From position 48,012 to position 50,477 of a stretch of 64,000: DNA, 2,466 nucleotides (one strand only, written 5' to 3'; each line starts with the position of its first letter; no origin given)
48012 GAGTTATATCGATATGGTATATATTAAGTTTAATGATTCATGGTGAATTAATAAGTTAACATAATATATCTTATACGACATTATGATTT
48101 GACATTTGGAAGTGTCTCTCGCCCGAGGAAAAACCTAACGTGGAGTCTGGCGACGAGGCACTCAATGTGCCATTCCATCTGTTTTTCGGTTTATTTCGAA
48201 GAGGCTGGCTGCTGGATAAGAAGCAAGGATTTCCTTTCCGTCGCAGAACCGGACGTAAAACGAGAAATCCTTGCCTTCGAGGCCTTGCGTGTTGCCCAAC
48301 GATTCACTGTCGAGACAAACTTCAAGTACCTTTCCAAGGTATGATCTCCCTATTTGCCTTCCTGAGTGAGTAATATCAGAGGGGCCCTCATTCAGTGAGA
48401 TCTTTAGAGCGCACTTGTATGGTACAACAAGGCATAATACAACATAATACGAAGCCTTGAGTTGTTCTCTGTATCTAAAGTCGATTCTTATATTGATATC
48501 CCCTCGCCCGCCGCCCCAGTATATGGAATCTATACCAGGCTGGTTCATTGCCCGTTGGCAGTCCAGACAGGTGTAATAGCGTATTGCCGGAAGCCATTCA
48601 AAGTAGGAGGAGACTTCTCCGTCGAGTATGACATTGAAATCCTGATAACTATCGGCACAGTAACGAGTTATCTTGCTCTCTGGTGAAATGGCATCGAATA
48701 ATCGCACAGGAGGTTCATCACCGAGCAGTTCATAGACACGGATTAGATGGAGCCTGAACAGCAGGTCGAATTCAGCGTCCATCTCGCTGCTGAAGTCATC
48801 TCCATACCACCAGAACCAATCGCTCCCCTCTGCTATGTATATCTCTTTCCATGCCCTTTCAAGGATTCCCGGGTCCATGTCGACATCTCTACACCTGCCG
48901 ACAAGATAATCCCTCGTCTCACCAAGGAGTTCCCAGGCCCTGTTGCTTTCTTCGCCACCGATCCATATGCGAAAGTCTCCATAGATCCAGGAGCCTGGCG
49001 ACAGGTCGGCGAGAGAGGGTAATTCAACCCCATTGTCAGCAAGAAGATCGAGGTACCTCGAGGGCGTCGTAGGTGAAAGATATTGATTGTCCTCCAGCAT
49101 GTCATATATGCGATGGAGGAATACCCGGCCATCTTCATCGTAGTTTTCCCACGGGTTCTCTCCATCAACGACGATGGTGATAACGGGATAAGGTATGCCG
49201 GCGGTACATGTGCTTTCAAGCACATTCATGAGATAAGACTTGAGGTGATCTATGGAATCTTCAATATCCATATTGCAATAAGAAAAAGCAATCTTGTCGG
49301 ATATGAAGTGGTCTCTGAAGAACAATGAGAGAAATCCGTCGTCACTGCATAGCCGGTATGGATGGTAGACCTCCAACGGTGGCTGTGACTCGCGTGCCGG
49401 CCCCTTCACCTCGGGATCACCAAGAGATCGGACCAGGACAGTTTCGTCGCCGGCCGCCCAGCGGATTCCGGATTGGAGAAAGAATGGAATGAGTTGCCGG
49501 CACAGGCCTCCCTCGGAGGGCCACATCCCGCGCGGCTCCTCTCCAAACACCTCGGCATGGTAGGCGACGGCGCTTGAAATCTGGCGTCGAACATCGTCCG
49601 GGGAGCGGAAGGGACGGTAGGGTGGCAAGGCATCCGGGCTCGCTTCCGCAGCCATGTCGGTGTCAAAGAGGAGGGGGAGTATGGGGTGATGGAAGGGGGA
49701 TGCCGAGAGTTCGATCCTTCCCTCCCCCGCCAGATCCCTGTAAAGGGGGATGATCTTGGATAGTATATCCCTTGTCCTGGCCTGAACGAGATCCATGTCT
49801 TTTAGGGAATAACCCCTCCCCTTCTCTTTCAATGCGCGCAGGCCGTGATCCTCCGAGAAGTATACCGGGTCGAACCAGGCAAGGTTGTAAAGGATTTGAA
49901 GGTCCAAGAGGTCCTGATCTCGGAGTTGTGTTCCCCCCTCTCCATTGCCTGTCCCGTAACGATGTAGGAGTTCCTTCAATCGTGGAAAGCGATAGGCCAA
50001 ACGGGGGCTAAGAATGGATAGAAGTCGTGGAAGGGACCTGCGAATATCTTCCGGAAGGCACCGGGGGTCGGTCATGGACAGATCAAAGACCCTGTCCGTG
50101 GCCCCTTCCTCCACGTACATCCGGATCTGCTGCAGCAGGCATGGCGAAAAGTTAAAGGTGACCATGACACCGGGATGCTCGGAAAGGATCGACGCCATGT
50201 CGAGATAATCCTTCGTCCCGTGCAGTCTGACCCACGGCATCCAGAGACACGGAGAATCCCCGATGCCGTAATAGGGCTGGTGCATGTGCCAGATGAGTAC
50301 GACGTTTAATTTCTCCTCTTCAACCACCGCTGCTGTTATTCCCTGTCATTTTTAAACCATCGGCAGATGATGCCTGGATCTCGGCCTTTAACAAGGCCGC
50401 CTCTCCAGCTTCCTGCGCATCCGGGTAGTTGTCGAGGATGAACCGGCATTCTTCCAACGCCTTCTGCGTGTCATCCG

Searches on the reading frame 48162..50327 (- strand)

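Call 8: search_protein_families(library=pfam, proteins=[window:48162-50327:-], max_evalue=0.001)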
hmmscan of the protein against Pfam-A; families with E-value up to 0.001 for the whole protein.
window:48162-50327:- (721 aa): 1 family
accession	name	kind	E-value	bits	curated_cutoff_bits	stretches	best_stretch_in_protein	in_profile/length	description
PF03065.20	Glyco_hydro_57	-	3.3e-47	161.7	21.2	1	10-433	1-286/291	Glycosyl hydrolase family 57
